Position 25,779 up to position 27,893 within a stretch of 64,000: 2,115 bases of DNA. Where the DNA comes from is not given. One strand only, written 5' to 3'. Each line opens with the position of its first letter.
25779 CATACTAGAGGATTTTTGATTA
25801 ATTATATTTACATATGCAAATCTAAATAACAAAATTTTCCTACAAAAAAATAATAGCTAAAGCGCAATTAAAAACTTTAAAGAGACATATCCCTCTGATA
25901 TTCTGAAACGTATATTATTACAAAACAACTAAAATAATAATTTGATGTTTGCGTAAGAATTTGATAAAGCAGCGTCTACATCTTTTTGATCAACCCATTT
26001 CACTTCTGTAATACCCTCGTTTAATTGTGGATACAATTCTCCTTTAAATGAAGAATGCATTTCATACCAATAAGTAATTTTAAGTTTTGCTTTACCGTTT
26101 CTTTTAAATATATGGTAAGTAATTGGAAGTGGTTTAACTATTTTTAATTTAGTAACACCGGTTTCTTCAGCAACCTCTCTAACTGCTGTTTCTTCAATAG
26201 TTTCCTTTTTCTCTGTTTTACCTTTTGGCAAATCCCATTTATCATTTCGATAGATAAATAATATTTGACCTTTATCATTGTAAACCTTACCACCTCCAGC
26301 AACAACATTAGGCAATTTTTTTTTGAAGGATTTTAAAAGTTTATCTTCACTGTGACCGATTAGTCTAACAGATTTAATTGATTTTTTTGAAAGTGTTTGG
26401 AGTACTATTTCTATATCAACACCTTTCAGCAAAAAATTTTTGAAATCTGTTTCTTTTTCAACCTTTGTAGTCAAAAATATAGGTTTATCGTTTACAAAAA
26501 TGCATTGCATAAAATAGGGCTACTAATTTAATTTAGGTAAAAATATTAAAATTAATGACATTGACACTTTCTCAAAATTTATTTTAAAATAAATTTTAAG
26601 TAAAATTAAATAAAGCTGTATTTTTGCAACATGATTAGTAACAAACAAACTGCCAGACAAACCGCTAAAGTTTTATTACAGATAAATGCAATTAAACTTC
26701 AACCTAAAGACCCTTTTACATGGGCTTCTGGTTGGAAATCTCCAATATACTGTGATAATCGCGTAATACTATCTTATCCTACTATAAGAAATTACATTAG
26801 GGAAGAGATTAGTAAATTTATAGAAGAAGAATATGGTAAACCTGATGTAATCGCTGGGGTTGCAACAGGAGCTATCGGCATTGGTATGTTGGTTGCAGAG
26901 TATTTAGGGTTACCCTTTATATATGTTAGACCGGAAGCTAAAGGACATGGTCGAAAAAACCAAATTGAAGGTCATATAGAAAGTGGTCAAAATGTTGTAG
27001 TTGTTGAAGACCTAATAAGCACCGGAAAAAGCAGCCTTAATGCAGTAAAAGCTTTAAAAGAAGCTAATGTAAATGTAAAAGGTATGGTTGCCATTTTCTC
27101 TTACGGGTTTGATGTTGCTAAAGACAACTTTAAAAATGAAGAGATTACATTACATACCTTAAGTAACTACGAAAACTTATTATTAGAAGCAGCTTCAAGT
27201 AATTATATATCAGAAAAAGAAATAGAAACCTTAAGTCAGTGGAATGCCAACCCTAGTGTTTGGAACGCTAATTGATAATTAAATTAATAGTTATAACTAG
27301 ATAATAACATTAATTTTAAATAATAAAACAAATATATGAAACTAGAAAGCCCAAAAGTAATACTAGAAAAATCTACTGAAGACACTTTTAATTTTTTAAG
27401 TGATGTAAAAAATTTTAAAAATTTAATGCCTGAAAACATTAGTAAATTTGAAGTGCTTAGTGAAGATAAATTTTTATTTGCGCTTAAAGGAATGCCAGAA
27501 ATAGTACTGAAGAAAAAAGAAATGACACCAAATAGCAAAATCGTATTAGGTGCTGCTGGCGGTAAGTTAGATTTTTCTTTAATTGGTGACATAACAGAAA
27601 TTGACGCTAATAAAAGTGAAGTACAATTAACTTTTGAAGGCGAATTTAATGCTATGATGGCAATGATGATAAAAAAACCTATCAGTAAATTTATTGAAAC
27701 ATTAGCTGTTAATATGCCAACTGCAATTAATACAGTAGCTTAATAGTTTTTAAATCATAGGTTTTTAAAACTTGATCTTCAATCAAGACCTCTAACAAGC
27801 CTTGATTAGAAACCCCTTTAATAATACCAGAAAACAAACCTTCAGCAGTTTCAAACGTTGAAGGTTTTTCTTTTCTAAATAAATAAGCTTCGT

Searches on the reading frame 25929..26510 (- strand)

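Call 52: search_protein_families(library=pfam, proteins=[window:25929-26510:-], max_evalue=0.001)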
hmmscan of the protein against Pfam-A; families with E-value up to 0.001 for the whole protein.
window:25929-26510:- (193 aa): 2 families
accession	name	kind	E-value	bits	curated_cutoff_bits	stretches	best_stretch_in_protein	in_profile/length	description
PF00293.34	NUDIX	-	1.6e-19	70.7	21.1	1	76-181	10-122/134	NUDIX domain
PF14815.12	NUDIX_4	-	0.00018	21.7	35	1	81-180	10-100/113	NUDIX domain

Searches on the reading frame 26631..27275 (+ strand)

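Call 52: search_protein_families(library=pfam, proteins=[window:26631-27275:+], max_evalue=0.001)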
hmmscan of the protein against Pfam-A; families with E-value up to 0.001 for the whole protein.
window:26631-27275:+ (214 aa): 2 families
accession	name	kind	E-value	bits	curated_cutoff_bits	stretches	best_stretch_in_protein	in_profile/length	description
PF00156.33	Pribosyltran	-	4.1e-12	46.1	26.3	1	56-152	15-120/158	Phosphoribosyl transferase domain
PF15609.12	PRTase_2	-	9.3e-05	22.5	28.8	0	113-153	113-152/188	Phosphoribosyl transferase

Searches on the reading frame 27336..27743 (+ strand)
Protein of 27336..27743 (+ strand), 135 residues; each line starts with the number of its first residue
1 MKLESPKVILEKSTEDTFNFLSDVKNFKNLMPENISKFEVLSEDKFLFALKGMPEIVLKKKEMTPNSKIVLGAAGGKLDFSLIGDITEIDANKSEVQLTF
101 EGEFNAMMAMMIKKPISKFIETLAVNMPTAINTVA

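Call 52: search_protein_families(library=pfam, proteins=[window:27336-27743:+], max_evalue=0.001)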
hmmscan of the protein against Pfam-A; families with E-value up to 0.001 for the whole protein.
window:27336-27743:+ (135 aa): 1 family
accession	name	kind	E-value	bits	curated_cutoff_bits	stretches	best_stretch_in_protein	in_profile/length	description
PF17255.8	EbsA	-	0.00074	20.3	25.9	0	83-130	84-130/133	EbsA-like protein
